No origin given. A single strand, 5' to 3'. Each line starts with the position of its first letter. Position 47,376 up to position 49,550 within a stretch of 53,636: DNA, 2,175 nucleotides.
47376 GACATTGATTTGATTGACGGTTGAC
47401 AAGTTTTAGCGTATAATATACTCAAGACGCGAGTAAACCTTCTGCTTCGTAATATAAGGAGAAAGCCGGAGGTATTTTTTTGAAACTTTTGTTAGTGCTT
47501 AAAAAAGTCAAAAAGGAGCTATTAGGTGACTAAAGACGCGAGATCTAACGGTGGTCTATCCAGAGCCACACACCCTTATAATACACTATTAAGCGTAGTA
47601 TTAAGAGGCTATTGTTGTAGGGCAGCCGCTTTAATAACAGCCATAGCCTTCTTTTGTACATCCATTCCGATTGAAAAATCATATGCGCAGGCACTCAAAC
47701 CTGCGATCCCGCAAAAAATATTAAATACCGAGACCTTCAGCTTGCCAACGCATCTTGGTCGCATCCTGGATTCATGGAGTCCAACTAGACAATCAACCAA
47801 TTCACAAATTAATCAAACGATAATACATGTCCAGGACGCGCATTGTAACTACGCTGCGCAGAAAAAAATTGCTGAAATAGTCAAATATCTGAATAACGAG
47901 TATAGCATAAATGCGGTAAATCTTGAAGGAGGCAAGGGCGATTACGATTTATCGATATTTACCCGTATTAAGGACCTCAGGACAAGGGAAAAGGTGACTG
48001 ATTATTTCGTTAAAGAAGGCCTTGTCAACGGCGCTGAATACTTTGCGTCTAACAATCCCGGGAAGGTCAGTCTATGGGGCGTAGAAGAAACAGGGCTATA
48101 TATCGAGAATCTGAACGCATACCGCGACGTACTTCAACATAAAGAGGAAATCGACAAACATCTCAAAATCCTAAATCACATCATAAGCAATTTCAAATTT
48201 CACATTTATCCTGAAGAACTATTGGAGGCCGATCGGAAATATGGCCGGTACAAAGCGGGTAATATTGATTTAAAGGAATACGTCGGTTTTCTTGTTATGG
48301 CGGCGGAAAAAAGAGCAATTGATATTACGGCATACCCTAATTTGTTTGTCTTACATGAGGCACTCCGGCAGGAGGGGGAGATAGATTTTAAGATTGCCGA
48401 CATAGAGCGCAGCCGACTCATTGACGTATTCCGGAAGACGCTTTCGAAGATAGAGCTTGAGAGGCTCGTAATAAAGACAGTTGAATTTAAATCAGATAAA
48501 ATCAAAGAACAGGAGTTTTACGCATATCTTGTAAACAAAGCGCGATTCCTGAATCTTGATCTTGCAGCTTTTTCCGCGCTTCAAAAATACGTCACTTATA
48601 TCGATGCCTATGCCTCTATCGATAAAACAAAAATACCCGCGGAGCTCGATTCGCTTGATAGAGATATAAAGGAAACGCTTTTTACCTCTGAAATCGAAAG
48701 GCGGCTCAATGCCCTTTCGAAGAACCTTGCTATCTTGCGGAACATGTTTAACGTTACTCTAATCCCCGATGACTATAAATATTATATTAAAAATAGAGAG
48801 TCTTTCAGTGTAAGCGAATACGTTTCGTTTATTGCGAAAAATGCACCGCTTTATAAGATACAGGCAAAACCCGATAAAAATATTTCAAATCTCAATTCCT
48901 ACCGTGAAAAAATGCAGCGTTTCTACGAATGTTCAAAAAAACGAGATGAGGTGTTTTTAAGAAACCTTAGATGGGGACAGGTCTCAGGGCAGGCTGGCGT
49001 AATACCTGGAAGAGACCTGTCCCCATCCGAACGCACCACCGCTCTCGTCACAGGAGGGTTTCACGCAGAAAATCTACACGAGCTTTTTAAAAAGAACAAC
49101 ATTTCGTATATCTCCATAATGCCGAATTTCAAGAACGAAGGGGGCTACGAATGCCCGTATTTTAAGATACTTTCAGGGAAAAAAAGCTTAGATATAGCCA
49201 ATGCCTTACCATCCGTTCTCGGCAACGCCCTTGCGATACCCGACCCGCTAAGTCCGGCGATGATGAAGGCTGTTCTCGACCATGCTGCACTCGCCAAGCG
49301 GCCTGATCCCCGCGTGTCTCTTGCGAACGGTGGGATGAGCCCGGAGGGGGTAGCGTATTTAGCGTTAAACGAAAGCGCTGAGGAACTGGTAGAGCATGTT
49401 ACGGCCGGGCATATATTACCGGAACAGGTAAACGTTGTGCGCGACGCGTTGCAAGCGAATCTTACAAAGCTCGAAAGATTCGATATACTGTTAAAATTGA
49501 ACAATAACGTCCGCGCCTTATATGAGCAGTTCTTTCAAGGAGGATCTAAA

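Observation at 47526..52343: Orphan 1605-aa exported multi-enzyme protein as a self-contained transcription unit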

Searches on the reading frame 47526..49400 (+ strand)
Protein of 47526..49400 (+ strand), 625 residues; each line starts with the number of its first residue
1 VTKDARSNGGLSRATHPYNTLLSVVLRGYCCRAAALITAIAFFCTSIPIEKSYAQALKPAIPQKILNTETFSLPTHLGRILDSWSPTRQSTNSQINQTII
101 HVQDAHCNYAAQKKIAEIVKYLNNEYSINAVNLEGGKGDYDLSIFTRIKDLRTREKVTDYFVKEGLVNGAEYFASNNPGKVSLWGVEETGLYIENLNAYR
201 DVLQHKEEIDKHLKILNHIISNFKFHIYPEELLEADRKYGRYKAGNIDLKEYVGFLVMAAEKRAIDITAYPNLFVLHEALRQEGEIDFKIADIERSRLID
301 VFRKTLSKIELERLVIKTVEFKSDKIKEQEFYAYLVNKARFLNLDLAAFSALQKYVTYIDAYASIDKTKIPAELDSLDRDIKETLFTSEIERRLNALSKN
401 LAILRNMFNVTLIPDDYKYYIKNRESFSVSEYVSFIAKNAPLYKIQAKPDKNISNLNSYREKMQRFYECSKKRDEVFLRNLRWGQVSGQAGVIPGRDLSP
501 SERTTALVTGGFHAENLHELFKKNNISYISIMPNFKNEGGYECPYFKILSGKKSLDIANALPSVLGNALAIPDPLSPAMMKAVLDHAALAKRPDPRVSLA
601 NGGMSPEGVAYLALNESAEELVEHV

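Call 22: search_solved_structures(query=A1, max_evalue=10, show_alignments=2)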
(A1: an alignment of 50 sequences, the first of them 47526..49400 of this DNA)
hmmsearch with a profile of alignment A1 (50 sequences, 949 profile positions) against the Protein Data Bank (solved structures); distinct sequences matched with E-value up to 10: 14.
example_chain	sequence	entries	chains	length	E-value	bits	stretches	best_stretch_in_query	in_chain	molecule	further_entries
6uxv_C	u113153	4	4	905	0.0044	18.5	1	536-853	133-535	SWI/SNF chromatin-remodeling complex subunit SNF5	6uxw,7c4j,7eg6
7egm_C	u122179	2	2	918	0.0045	18.4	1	536-853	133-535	SWI/SNF chromatin-remodeling complex subunit SNF5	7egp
1naf_A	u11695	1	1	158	0.34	12.2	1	780-879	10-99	ADP-ribosylation factor binding protein GGA1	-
1o3x_A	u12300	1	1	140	0.46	11.8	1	788-879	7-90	ADP-ribosylation factor binding protein GGA1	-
1oxz_A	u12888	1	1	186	0.6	11.4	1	788-879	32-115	ADP-ribosylation factor binding protein GGA1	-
7dxk_A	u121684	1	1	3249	0.74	11.1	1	591-707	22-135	Huntingtin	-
3foj_A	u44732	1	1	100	0.86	10.9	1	116-141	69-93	uncharacterized protein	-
6yej_A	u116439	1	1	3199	3.9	8.7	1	598-759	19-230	Huntingtin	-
9k49_H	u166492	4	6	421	4.7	8.4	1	612-812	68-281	Tol-Pal system protein TolA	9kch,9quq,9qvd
29vf_O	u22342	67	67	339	5.6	8.2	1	623-674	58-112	TATA-box-binding protein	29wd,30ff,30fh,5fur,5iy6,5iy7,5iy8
7vpz_F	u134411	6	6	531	5.8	8.1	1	615-791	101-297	RNA polymerase principal sigma factor HrdB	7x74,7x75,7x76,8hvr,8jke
7vpd_F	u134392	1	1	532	6.2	8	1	614-791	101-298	RNA polymerase sigma factor SigA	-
9ddm_F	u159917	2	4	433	7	7.9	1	612-812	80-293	Tol-Pal system protein TolA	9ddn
8k60_F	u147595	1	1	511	7.8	7.7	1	615-791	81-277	RNA polymerase principal sigma factor HrdB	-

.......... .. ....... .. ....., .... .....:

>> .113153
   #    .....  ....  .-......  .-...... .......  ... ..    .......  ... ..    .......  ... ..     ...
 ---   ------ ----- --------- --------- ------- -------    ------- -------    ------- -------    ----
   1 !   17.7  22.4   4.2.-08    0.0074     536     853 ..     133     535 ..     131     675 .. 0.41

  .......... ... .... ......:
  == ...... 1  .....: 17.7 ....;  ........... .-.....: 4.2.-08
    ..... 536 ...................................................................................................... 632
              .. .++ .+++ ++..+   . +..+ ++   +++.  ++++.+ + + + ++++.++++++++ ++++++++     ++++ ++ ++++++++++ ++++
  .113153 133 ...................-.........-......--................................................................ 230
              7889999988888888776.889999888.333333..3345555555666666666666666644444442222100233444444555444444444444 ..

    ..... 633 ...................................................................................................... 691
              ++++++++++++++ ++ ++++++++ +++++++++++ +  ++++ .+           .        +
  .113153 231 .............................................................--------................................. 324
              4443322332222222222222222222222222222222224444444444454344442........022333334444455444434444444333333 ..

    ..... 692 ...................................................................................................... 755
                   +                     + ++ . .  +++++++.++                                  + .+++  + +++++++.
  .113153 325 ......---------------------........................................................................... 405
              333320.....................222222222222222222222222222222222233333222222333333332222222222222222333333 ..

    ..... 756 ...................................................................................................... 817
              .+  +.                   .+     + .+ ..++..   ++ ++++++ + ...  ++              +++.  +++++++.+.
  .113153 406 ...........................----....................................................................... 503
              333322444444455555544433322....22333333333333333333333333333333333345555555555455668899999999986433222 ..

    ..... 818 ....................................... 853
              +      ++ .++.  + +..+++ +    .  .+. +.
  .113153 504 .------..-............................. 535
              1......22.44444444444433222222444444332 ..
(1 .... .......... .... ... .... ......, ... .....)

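Call 28: predict_structure(alignment_id=A1)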
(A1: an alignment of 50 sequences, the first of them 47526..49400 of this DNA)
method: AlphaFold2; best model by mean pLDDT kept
length: 625 residues; sequences in the alignment: 50
mean_pLDDT: 80.7   pTM: 0.72
mean pLDDT of the five models: 80.7, 79.3, 77.9, 75.7, 73.6
residues with pLDDT >= 90: 367; 70-90: 97; 50-70: 60; < 50: 101
segments of 3 or more residues with pLDDT < 50: 1-16, 18-23, 47-59, 486-493, 570-580, 582-584, 586-625
pLDDT, mean of each block of 10 residues (from residue 1): 31 39 50 69 54 42 79 91 79 72 87 96 93 89 90 93 89 95 91 88 93 98 98 98 95 97 96 95 94 96 95 92 83 96 95 95 89 96 98 98 96 92 97 98 96 97 95 94 62 56 87 90 92 88 74 62 55 40 48 35 32 29 26
secondary structure, 60 per line:
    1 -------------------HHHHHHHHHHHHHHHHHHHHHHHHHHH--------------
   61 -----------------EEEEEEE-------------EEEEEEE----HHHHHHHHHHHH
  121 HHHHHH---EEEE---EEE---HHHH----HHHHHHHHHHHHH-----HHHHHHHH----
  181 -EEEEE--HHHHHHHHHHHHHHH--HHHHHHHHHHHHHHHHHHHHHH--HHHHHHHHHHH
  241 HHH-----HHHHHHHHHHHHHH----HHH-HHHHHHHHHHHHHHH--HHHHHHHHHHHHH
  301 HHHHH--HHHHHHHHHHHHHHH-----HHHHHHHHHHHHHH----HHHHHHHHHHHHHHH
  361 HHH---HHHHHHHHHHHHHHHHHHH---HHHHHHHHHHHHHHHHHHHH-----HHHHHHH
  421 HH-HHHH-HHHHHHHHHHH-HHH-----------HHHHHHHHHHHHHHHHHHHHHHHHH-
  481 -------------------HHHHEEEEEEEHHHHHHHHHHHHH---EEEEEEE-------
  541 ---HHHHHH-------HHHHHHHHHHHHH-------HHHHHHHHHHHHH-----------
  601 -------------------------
elements in order: H20-46 E78-84 E98-104 H109-126 E130-133 E137-139 H143-146 H151-163 H169-176 E182-186 H189-203 H206-227 H230-243 H249-262 H271-285 H288-305 H308-322 H328-341 H346-363 H367-385 H389-408 H414-422 H424-427 H429-439 H455-479 H500-503 E504-510 H511-523 E527-533 H544-549 H557-569 H577-589

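Call 32: fold_search(model_id=the predicted structure, library=pdb)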
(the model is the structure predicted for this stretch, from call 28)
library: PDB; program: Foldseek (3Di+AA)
matches with E <= 10: 167; with E <= 0.001: 0
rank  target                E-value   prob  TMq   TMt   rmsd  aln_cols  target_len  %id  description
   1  7nyw_B                2.4e-01  0.12  0.08  0.06  35.0       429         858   10  Cryo-EM structure of the MukBEF-MatP-DNA head module (released 2021-07-07)
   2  6grj_E                3.3e-01  0.06  0.07  0.11  31.0       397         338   12  Structure of the AhlB pore of the tripartite alpha-pore forming toxin, AHL, from Aeromonas hydrophila. (released 2019-07-03)
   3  6grj_H                4.2e-01  0.04  0.06  0.09  30.1       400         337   12  Structure of the AhlB pore of the tripartite alpha-pore forming toxin, AHL, from Aeromonas hydrophila. (released 2019-07-03)
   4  6xcq                  4.4e-01  0.14  0.11  0.16  25.5       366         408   14  Erythromycin esterase EreC, mutant H289N in its closed conformation (released 2021-02-17)
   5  9a65_B                5.0e-01  0.13  0.10  0.09  41.3       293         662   12  Integrative model of YVAQ-MCPB by crosslinking MS and deep learning (released 2024-09-18)
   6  8i4v_A                6.3e-01  0.06  0.06  0.11  35.2       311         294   10  Cryo-EM structure of 5-subunit Smc5/6 arm region (released 2024-06-26)
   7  8r5s_D                6.9e-01  0.08  0.08  0.15  26.1       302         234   16  t113 - De-novo designed soluble homotetramer (released 2024-11-27)
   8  7nyw_A                7.3e-01  0.04  0.08  0.07  33.0       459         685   10  Cryo-EM structure of the MukBEF-MatP-DNA head module (released 2021-07-07)
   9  3b55                  8.0e-01  0.11  0.14  0.20  21.6       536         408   10  Crystal structure of the Q81BN2_BACCR protein from Bacillus cereus. NESG target BcR135 (released 2007-11-06)
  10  2rad_A                8.7e-01  0.23  0.10  0.14  12.8       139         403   14  Crystal structure of the succinoglycan biosynthesis protein. Northeast structural Genomics Consortium target BcR135 (released 2007-10-02)
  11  6xcs_A                8.7e-01  0.11  0.11  0.16  22.3       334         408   11  Erythromycin esterase mutant EreC H289N in its open conformation (released 2021-02-17)
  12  9qxu_A                8.7e-01  0.04  0.06  0.05  43.2       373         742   12  JetABC DNA loaded state monomer (open) (released 2025-10-01)
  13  9f5w_B                8.7e-01  0.02  0.06  0.06  45.1       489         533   13  Human condensin II - M18BP1 complex (released 2025-07-02)
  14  2yhg                  9.2e-01  0.08  0.07  0.09  14.1       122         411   15  Ab initio phasing of a nucleoside hydrolase-related hypothetical protein from Saccharophagus degradans that is associate (released 2011-08-03)
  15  8r5s_G                9.6e-01  0.08  0.09  0.17  26.5       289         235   17  t113 - De-novo designed soluble homotetramer (released 2024-11-27)
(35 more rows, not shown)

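Call 34: search_protein_families(library=pfam, proteins=[window:47526-49400:+], max_evalue=10)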
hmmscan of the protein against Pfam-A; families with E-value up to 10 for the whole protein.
window:47526-49400:+ (625 aa): 3 families
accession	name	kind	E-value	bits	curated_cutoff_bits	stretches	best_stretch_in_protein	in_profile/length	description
PF08349.16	DUF1722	-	0.0016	19.1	22.5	1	201-262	40-101/117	Protein of unknown function (DUF1722)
PF24401.1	iHD-CE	-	0.015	15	27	1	559-593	255-289/349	iHD-CE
PF10357.16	WH_KIN17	-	0.04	14.3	25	1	319-369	24-76/119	KIN17 WH-like domain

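Call 46: find_related_loci(query=A1, collection=genome_contigs, flank=3000)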
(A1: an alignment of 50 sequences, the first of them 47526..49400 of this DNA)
Query A1 (625 aa) in genome_contigs; peptide patterns used: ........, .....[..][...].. (x = any residue, [..] = any of these).
416 stretches matched a pattern; 407 encode a relative of the query (tblastn E <= 1e-3); the best 80 are kept; 80 distinct loci.
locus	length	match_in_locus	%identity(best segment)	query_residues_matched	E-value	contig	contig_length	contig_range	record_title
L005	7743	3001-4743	51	4-580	0e+0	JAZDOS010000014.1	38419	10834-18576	MAG: Candidatus Omnitrophota bacterium isolate MEGAHIT-group-0.790 k141_4423257, whole genome shotgun sequence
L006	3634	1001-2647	49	33-594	0e+0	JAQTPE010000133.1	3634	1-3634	MAG: Candidatus Omnitrophota bacterium isolate STB_109 NODE_94973_length_3634_cov_2.142857_Sandtown_B, whole genome shot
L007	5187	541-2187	48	1-573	2e-179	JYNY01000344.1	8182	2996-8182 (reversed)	Candidatus Omnitrophus magneticus isolate SKK-01 SAG1525, whole genome shotgun sequence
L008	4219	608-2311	49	1-576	0e+0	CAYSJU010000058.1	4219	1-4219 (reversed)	MAG TPA_asm: uncultured Planctomycetia bacterium isolate binchicken_co332_75 genome assembly, contig: NODE_8666_length_4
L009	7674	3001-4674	48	5-583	6e-177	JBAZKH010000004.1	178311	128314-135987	MAG: Candidatus Omnitrophota bacterium isolate SO_2017_LW4_139 scaffold_268_c1_LW137-91_2017, whole genome shotgun seque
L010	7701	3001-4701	49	3-583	5e-175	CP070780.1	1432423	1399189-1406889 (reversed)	MAG: Candidatus Omnitrophota bacterium isolate bin17 chromosome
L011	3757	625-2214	52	36-569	0e+0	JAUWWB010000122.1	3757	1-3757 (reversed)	MAG: Candidatus Omnitrophota bacterium isolate CSMAG_2647 CSMAG_2647_k127_5781758_length_3757_cov_23.0000, whole genome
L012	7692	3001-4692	49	4-586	4e-174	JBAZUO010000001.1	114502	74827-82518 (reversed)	MAG: Candidatus Omnitrophota bacterium isolate SO_2017_GW1_230 NODE_1152_length_114502_cov_1.307296_OW334_2017, whole ge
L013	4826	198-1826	48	35-572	4e-174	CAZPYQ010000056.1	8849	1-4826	MAG TPA_asm: uncultured Planctomycetia bacterium isolate SRP098346_co1_237 genome assembly, contig: NODE_10559_length_88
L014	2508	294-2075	47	27-590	0e+0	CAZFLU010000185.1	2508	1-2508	MAG TPA_asm: uncultured Planctomycetia bacterium isolate SRP141376_co2_367 genome assembly, contig: NODE_61192_length_25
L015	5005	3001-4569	50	64-571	2e-173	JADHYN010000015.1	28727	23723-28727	MAG: Candidatus Omnitrophota bacterium isolate BS750m-G80 BS-750m-C2018, whole genome shotgun sequence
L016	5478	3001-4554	50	32-552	1e-173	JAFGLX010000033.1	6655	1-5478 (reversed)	MAG: Candidatus Omnitrophota bacterium isolate Zod_Metabat.422 k87_2735071, whole genome shotgun sequence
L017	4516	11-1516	50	60-583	5e-173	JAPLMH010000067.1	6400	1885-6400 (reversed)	MAG: Candidatus Omnitrophota bacterium isolate LacPavin_0920_WC70_MAG_48_9 LacPavin_0920_WC70_scaffold_762800, whole gen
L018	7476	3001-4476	53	47-552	1e-170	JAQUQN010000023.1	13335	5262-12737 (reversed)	MAG: Candidatus Omnitrophota bacterium isolate STD1_50 NODE_12062_length_13335_cov_4.940263_Sandtown_D1, whole genome sh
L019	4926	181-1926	46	5-609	8e-171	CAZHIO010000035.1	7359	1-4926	MAG TPA_asm: uncultured Planctomycetia bacterium isolate SRP178699_co1_494 genome assembly, contig: NODE_14482_length_73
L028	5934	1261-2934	46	19-582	2e-165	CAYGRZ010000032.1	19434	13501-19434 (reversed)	MAG TPA_asm: uncultured Planctomycetia bacterium isolate ERP119294_co1_123 genome assembly, contig: NODE_3451_length_194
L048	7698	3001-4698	44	32-605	5e-155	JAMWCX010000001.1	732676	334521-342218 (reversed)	MAG: Candidatus Omnitrophota bacterium isolate QZM4_2.bins.201.Tibet NODE_4_length_732676_cov_4.377431, whole genome sho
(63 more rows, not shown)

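Call 62: search_protein_families(library=pfam, proteins=[L048:2923-7698:+, L028:1237-5934:+], max_evalue=0.01)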
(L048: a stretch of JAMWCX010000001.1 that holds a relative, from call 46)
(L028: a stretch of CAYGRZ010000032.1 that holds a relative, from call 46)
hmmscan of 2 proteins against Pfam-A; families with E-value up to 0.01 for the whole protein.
L048:2923-7698:+ (1592 aa): 0 families

L028:1237-5934:+ (1566 aa): 0 families
